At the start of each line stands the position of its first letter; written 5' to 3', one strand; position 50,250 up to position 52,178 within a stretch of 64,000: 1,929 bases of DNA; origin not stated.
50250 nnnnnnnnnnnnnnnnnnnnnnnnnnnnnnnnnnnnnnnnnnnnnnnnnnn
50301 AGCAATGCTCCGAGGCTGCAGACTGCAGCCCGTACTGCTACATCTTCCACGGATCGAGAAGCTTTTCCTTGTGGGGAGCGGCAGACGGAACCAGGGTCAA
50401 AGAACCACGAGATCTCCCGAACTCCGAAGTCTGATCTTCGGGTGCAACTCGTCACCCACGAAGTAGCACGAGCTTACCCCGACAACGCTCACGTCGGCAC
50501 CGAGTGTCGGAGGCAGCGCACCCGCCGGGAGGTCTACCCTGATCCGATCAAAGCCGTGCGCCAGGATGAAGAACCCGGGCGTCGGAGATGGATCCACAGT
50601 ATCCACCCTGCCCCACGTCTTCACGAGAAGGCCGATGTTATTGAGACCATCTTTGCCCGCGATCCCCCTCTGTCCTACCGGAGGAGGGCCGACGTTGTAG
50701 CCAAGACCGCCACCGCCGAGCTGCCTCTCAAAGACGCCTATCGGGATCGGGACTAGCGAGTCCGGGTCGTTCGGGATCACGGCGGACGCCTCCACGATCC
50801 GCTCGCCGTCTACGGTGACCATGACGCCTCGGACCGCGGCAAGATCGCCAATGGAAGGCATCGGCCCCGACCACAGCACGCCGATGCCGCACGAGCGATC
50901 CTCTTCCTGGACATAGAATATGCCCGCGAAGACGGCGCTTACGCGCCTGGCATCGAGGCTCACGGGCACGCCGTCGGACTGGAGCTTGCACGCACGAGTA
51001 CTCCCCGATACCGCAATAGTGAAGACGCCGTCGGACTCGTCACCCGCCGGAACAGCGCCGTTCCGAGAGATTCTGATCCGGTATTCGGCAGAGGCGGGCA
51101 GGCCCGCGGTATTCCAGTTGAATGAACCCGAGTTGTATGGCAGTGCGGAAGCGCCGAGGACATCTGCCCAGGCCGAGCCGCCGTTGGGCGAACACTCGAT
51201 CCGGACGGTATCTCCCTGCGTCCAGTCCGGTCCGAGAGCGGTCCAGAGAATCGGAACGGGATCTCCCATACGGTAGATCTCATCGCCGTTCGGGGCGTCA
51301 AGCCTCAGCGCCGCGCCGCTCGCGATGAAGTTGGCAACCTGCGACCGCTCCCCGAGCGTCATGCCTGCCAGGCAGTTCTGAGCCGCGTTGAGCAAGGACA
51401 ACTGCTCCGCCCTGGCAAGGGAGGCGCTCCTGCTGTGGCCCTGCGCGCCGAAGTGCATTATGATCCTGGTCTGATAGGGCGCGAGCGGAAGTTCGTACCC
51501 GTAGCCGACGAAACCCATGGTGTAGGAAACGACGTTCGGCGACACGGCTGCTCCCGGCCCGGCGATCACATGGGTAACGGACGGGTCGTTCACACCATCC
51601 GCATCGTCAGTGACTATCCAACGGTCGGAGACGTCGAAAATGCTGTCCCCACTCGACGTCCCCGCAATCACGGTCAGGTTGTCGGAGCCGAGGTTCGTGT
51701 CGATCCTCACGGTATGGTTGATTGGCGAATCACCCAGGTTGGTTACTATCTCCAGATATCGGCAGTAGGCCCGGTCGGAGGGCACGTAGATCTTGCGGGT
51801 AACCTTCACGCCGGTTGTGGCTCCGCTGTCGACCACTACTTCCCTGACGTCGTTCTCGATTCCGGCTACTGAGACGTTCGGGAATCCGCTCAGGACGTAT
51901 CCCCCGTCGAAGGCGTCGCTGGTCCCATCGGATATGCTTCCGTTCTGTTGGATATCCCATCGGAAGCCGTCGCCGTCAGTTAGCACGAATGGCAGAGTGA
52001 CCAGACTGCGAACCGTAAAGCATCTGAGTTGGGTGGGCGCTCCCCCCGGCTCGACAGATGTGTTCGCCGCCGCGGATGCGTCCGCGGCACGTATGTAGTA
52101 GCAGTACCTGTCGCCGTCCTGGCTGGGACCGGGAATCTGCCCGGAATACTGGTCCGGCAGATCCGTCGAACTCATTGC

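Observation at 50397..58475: Single 2,692-codon ORF encoding two complete propeptide+subtilase units plus about a dozen accessory domains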

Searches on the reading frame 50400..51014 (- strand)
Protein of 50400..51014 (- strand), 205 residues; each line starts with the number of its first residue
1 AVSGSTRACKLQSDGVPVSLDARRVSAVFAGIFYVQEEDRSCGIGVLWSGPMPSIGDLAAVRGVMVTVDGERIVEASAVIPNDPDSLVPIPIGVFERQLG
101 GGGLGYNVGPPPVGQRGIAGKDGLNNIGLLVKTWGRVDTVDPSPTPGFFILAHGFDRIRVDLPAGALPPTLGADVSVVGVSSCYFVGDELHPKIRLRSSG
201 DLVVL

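Call 14: search_protein_families(library=pfam, proteins=[window:50400-51014:-], max_evalue=1)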
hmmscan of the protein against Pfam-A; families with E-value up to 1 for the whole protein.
seq(205 aa): 0 families

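Call 25: find_homologous_proteins(query=window:50400-51014:-, max_evalue=0.001)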
Query seq(205 aa) (205 aa): 4 proteins with E <= 0.001 among 3043 candidates.
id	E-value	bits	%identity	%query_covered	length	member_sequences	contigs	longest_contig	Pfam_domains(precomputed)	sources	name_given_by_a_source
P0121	1.8e-61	226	56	95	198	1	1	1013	-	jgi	jgi:hypothetical protein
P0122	7.8e-47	178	61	68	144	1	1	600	-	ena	-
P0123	3.2e-22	97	39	95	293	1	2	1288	-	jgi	-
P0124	9.6e-13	66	37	68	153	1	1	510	-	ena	-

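Call 38: search_protein_representatives(alignment_id=A1)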
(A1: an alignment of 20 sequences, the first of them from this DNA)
Query: 20 sequences, 206 profile positions. Proteins with E-value up to 0.001 (for the whole library): 5135; up to 1e-10: 3810; up to 1e-30: 1336. The best 150 are listed.
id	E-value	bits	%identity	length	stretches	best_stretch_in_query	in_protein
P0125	4.7e-122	421.6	-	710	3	4-205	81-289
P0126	5.4e-115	398.5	-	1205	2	6-205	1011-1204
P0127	1.5e-108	377.5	-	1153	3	9-204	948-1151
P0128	7.9e-105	365.3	-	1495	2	1-204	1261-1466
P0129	6.8e-104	362.3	-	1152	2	5-204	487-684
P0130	1.1e-102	358.3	-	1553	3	5-205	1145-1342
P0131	1.4e-94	331.9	-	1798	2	10-203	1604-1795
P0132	2.4e-93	327.8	-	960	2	6-203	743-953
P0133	8.8e-92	322.7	-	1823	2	8-205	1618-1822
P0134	2.8e-90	317.8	-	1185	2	4-204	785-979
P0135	3.4e-90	317.6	-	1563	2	6-204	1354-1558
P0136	1.4e-89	315.6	-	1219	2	9-200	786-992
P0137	1.1e-86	306.0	-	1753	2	7-195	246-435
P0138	1.8e-86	305.4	-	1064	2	4-201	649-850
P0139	1.7e-82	292.4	-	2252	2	7-205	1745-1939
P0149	1.6e-59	217.3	-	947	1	7-205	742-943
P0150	4.7e-59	215.8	-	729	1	4-204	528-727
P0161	5.1e-57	209.2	-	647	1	7-204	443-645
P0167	2.0e-56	207.2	-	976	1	4-205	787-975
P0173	3.2e-55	203.3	-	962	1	6-205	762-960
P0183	5.0e-54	199.4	-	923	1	9-204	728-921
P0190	4.4e-53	196.3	-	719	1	8-205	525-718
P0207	3.9e-52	193.2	-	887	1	3-204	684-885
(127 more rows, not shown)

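Call 39: predict_structure(alignment_id=A1)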
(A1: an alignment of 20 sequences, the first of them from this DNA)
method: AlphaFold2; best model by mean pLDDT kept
length: 205 residues; sequences in the alignment: 20
mean_pLDDT: 84.3   pTM: 0.83
mean pLDDT of the five models: 84.3, 84.1, 83.8, 83.4, 80.6
residues with pLDDT >= 90: 115; 70-90: 60; 50-70: 8; < 50: 22
segments of 3 or more residues with pLDDT < 50: 103-124
pLDDT, mean of each block of 10 residues (from residue 1): 81 90 94 92 93 93 91 94 79 79 45 42 65 95 95 86 94 96 84 93 95
secondary structure, 60 per line:
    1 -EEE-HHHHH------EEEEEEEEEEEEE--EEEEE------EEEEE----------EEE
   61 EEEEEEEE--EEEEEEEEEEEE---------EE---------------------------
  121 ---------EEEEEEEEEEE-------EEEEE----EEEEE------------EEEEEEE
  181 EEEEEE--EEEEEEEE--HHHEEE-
elements in order: E2-4 H6-10 E17-29 E32-36 E43-47 E58-68 E71-82 E130-140 E148-152 E157-161 E174-186 E189-196 E202-204

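Call 40: search_protein_families(library=pfam, proteins=[P0126, P0131, P0149, P0150, P0161, P0167, P0173, P0183, P0190, P0207], max_evalue=0.0001)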
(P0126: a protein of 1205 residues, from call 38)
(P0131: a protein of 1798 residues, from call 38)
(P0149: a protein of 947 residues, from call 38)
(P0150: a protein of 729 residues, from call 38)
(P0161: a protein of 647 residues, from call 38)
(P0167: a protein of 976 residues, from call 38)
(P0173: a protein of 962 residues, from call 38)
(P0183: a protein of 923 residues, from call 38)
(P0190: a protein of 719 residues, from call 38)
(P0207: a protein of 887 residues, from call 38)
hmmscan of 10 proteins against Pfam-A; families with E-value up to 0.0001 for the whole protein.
P0126 (1205 aa): 3 families
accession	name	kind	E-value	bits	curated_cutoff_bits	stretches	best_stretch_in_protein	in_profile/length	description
PF25778.1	DUF7948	-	7.7e-56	189.9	27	1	64-259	1-213/214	Domain of unknown function (DUF7948)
PF06739.17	SBBP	-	7.8e-44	147.8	20.5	5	662-698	1-38/38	Beta-propeller repeat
PF18998.6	Flg_new_2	-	4.8e-08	33.3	23.6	1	940-1008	3-70/73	Divergent InlB B-repeat domain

P0131 (1798 aa): 4 families
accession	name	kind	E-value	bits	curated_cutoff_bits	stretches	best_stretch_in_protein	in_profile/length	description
PF08309.17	LVIVD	-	3.9e-181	586.6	20.2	16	455-492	5-42/42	LVIVD repeat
PF09826.15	Beta_propel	-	2.6e-09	36.9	22.4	0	137-177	90-130/495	Beta propeller domain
PF21544.3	PorZ_N_b_propeller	-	7.8e-07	29.9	27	0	1167-1195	80-108/154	TSS9, PorZ, N-terminal beta-propeller domain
PF16819.11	DUF5074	-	5.4e-05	22.8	27.2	0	1170-1240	103-178/353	Domain of unknown function (DUF5074)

P0149 (947 aa): 2 families
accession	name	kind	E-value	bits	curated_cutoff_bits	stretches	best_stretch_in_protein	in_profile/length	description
PF25778.1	DUF7948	-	1.4e-51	176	27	1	56-299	1-213/214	Domain of unknown function (DUF7948)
PF06739.17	SBBP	-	1.4e-45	153.4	20.5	5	303-334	2-34/38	Beta-propeller repeat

P0150 (729 aa): 1 family
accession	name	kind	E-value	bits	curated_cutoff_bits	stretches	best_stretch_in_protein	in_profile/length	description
PF23759.1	GBD_T9SS_assoc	-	4.9e-06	27.2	27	0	198-309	1-102/116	Galactose binding domain-like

P0161 (647 aa): 1 family
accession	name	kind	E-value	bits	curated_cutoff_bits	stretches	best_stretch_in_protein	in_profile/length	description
PF07676.18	PD40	-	5e-14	52.3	20.9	0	272-312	5-38/38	WD40-like Beta Propeller Repeat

P0167 (976 aa): 3 families
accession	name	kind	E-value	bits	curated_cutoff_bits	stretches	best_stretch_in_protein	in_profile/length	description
PF05048.19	NosD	-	1.2e-39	136.4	23.6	4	583-716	41-179/212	Periplasmic copper-binding protein (NosD)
PF13229.12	Beta_helix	-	3e-38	131.4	25.9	3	575-707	21-158/158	Right handed beta helix region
PF07602.17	DUF1565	-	8.8e-17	61.7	20.3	1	81-232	48-201/257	Protein of unknown function (DUF1565)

P0173 (962 aa): 2 families
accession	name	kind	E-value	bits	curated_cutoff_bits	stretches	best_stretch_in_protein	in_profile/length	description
PF13229.12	Beta_helix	-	1.1e-22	80.7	25.9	3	487-648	11-145/158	Right handed beta helix region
PF05048.19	NosD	-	1.2e-13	51.4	23.6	1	200-310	70-175/212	Periplasmic copper-binding protein (NosD)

P0183 (923 aa): 2 families
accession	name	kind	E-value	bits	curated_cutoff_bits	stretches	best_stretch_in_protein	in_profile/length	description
PF25778.1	DUF7948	-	3.7e-63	213.9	27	1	41-272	1-213/214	Domain of unknown function (DUF7948)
PF06739.17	SBBP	-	4.2e-27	94.2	20.5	2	345-380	2-38/38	Beta-propeller repeat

P0190 (719 aa): 5 families
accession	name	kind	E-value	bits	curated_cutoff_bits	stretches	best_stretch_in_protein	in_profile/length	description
PF13927.12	Ig_3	-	1.5e-24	86.7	30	2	351-418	2-78/78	Immunoglobulin domain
PF07679.22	I-set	-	7.8e-20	71.2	23.7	2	351-432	1-90/90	Immunoglobulin I-set domain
PF13895.12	Ig_2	-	7.6e-18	65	27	2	351-432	2-79/79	Immunoglobulin domain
PF13529.12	Peptidase_C39_2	-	5.7e-11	43.6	24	1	254-318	61-143/143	Peptidase_C39 like family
PF00047.31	ig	-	2.2e-09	37.9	21.8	1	449-511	7-80/81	Immunoglobulin domain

P0207 (887 aa): 8 families
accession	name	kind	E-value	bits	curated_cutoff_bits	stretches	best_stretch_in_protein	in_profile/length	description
PF01436.27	NHL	-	7.8e-53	174.4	20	4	605-632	1-28/28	NHL repeat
PF08450.18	SGL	-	2.2e-18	67.2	26.3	0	572-657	147-234/246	SMP-30/Gluconolactonase/LRE-like region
PF25021.1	TEN_NHL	-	3.5e-15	56.3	27.1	0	604-646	140-180/357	Teneurin NHL domain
PF17170.10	DUF5128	-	2.6e-12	47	22.9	0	175-257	48-130/321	6-bladed beta-propeller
PF06739.17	SBBP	-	6.9e-08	32.8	20.5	0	418-433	14-29/38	Beta-propeller repeat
PF24684.1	Vgb_lyase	-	7.3e-07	28.7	50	0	560-724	13-163/290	Virginiamycin B lyase family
PF13449.12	Phytase-like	-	1.6e-05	25.4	27.6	0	610-641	72-103/284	Esterase-like activity of phytase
PF22701.2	Mala_s_1-like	-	5.3e-05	23.5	27.5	0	420-540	43-157/195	Mal s 1 allergenic protein-like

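Call 44: fold_search(model_id=the predicted structure, library=pdb)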
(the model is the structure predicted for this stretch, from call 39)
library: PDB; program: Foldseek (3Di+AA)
matches with E <= 10: 977; with E <= 0.001: 1
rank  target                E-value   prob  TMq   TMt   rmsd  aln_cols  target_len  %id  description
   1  5z7d_A                7.7e-04  0.98  0.30  0.17  21.5       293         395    8  p204HINab-dsDNA complex structure (released 2019-01-30)
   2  9di4_B                1.3e-03  1.00  0.32  0.45   7.8       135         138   21  RMI1-RMI2 bound to cyclic peptide L4 (released 2025-07-02)
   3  2oq0_B                1.3e-03  1.00  0.38  0.40   7.6       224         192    8  Crystal Structure of the First HIN-200 Domain of Interferon-Inducible Protein 16 (released 2007-02-27)
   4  8c5y_L                1.6e-03  1.00  0.33  0.58   3.0        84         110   14  RPA tetrameric supercomplex from Pyrococcus abyssi (released 2023-05-03)
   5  2cwa                  1.6e-03  0.85  0.24  0.24  17.3       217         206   15  Crystal Structure Of The Single-stranded DNA Binding Protein From Thermus Thermophilus HB8 (released 2005-12-17)
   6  4l5t_B                1.8e-03  1.00  0.38  0.41   6.6       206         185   11  Crystal structure of the tetrameric p202 HIN2 (released 2013-07-31)
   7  2zxr                  2.7e-03  1.00  0.26  0.10   5.1        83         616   20  Crystal structure of RecJ in complex with Mg2+ from Thermus thermophilus HB8 (released 2010-01-05)
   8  4l5t_C                3.2e-03  0.99  0.39  0.42   7.8       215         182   11  Crystal structure of the tetrameric p202 HIN2 (released 2013-07-31)
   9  1se8                  3.2e-03  0.82  0.25  0.25  16.6       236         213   11  Structure of single-stranded DNA-binding protein (SSB) from D. radiodurans (released 2004-06-15)
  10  4day_B                3.4e-03  1.00  0.27  0.47   3.7        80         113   21  Crystal structure of the RMI core complex with MM2 peptide from FANCM (released 2012-03-14)
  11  9dhk_E                3.4e-03  1.00  0.32  0.47   6.4       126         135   20  RMI1-RMI2 bound to cyclic peptide L3 (released 2025-07-02)
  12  4l5t_D                3.4e-03  0.99  0.37  0.40   7.2       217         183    9  Crystal structure of the tetrameric p202 HIN2 (released 2013-07-31)
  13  4l5q                  3.4e-03  0.98  0.37  0.38   7.0       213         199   11  Crystal structure of p202 HIN1 (released 2013-07-31)
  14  8aaj_C                3.8e-03  1.00  0.33  0.58   2.5        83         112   17  Crystal structure of the Pyrococcus abyssi RPA (apo form) (released 2023-05-03)
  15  1nnx                  4.0e-03  1.00  0.34  0.68   3.1        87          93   14  Structure of the hypothetical protein ygiW from E. coli. (released 2004-03-09)
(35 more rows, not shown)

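Call 65: list_cluster_members(proteins=[P0126, P0131, P0149, P0150, P0167, P0190, P0207, P0003, P0010, P0021])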
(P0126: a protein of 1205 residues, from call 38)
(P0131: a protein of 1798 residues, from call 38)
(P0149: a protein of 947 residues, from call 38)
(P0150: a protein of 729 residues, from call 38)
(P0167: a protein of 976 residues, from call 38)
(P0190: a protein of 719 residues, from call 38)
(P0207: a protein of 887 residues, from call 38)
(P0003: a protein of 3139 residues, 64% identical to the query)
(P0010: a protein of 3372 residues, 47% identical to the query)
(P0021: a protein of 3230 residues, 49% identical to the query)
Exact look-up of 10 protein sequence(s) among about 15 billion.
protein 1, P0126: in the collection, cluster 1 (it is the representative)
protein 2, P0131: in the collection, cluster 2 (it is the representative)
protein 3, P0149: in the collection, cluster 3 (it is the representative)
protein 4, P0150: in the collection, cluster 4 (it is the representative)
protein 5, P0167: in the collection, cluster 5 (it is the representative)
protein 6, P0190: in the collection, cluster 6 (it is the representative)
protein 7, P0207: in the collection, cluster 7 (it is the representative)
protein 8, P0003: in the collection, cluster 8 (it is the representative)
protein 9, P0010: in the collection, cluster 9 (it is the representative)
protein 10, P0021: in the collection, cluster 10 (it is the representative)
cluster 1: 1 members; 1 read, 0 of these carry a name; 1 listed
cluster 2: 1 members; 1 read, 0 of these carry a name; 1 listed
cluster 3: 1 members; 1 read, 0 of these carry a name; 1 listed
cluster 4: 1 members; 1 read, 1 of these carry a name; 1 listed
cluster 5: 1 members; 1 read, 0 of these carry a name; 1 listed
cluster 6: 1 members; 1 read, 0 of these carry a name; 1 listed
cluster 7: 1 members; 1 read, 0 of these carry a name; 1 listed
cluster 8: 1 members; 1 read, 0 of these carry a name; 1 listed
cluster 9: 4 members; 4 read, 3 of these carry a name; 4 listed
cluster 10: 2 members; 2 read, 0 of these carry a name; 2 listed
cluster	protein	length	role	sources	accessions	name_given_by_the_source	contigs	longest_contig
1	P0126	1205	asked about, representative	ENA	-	-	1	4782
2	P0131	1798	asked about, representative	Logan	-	-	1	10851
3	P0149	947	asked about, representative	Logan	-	-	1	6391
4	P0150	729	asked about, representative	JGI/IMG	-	hypothetical protein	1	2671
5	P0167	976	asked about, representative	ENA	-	-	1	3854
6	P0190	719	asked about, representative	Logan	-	-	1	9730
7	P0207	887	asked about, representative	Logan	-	-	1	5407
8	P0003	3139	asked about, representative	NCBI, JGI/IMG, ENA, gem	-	-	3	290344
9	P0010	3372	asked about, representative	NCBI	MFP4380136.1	MAG: S8 family serine peptidase [Candidatus Sumerlaeia bacterium]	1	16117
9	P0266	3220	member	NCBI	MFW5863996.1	MAG: S8 family serine peptidase, partial [bacterium]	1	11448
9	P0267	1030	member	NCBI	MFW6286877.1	MAG: S8 family serine peptidase, partial [Candidatus Sumerlaeota bacterium]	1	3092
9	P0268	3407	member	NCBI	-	-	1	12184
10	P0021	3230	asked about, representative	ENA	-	-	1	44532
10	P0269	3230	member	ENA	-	-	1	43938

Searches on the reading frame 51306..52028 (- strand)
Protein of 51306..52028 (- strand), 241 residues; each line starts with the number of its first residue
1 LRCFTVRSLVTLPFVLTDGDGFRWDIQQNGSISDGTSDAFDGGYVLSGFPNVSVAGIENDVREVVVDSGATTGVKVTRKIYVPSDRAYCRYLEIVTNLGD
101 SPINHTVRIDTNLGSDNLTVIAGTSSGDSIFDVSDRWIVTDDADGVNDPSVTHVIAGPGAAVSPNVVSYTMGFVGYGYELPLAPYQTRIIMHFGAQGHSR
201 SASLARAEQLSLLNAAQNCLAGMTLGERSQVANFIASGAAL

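Call 14: search_protein_families(library=pfam, proteins=[window:51306-52028:-], max_evalue=1)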
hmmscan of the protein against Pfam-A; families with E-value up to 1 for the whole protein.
seq(241 aa): 0 families

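Call 57: predict_structure(alignment_id=A2)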
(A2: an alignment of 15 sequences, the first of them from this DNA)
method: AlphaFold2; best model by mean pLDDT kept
length: 233 residues; sequences in the alignment: 15
mean_pLDDT: 86.2   pTM: 0.85
mean pLDDT of the five models: 86.2, 84.5, 84.3, 78.7, 72.6
residues with pLDDT >= 90: 108; 70-90: 102; 50-70: 22; < 50: 1
segments of 3 or more residues with pLDDT < 50: none
pLDDT, mean of each block of 10 residues (from residue 1): 88 84 75 61 84 88 91 90 91 97 78 90 94 85 85 91 89 96 91 89 82 83 90 55
secondary structure, 60 per line:
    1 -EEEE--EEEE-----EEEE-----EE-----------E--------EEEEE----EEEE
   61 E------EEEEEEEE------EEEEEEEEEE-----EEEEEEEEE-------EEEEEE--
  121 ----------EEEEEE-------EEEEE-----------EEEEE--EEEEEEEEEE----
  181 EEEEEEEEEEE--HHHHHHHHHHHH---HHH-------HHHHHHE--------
elements in order: E2-5 E8-11 E17-20 E48-52 E57-61 E68-75 E82-91 E97-105 E113-118 E131-136 E144-148 E160-164 E167-176 E181-191 H194-205 H219-224

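Call 60: fold_search(model_id=the predicted structure, library=pdb)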
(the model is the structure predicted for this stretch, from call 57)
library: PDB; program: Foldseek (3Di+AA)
matches with E <= 10: 810; with E <= 0.001: 73
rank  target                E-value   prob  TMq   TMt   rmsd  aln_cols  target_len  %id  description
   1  8rf9                  8.3e-06  1.00  0.56  0.06   7.4       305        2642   13  CgsiGP1 sample in nanodisc (released 2024-03-20)
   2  8bou_A                1.0e-05  1.00  0.49  0.17   9.6       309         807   13  Crystal structure of Blautia producta GH94 (released 2023-11-29)
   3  8bou_B                1.2e-05  1.00  0.54  0.18   8.0       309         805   12  Crystal structure of Blautia producta GH94 (released 2023-11-29)
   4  6w0p_B                2.7e-05  1.00  0.35  0.14  10.7       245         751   11  Putative kojibiose phosphorylase from human microbiome (released 2020-03-18)
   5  6al2_A                3.2e-05  1.00  0.50  0.27   7.9       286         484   12  Crystal structure of E. coli YidC at 2.8 A resolution (released 2018-11-07)
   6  8xi1_A                3.4e-05  1.00  0.52  0.15   8.0       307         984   12  Cellodextrin phosphorylase from Clostridium thermocellum mutant - all cysteine residues were substituted with serines (released 2024-12-25)
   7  8ho8_A                4.0e-05  1.00  0.51  0.17   5.8       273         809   10  The cryo-EM structure of cellobiose phosphorylase from Clostridium thermocellum in complex with cellobiose (released 2023-12-13)
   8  1v7v                  4.0e-05  1.00  0.52  0.18   8.2       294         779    8  Crystal structure of Vibrio proteolyticus chitobiose phosphorylase (released 2004-06-22)
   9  8yaq_A                4.0e-05  1.00  0.52  0.16   8.1       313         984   12  Cryo-EM structure of cellodextrin phosphorylase from Clostridium thermocellum with cellodextrin ligands (released 2025-02-12)
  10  3wvf_B                4.0e-05  1.00  0.48  0.28   9.6       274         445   10  Crystal structure of YidC from Escherichia coli (released 2014-12-17)
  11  3afj_A                4.7e-05  1.00  0.51  0.17   8.5       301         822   13  Crystal Structure of Cellvibrio gilvus Cellobiose Phosphorylase triple mutant (released 2011-03-23)
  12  5nz7_B                5.3e-05  1.00  0.51  0.15   8.2       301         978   12  Clostridium thermocellum cellodextrin phosphorylase ligand free form (released 2017-08-09)
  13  8hnu_A                5.3e-05  1.00  0.48  0.14   8.3       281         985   12  Cellodextrin phosphorylase stable variant from Clostridium thermocellum (released 2023-12-13)
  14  3acs_A                5.6e-05  1.00  0.52  0.17   8.3       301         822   12  Crystal Structure of Cellvibrio gilvus Cellobiose Phosphorylase W488F mutant (released 2010-12-22)
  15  3ty1_A                5.9e-05  1.00  0.41  0.27  12.0       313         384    9  Crystal structure of a putative aldose 1-epimerase (KPN_04629) from Klebsiella pneumoniae subsp. pneumoniae MGH 78578  (released 2011-12-28)
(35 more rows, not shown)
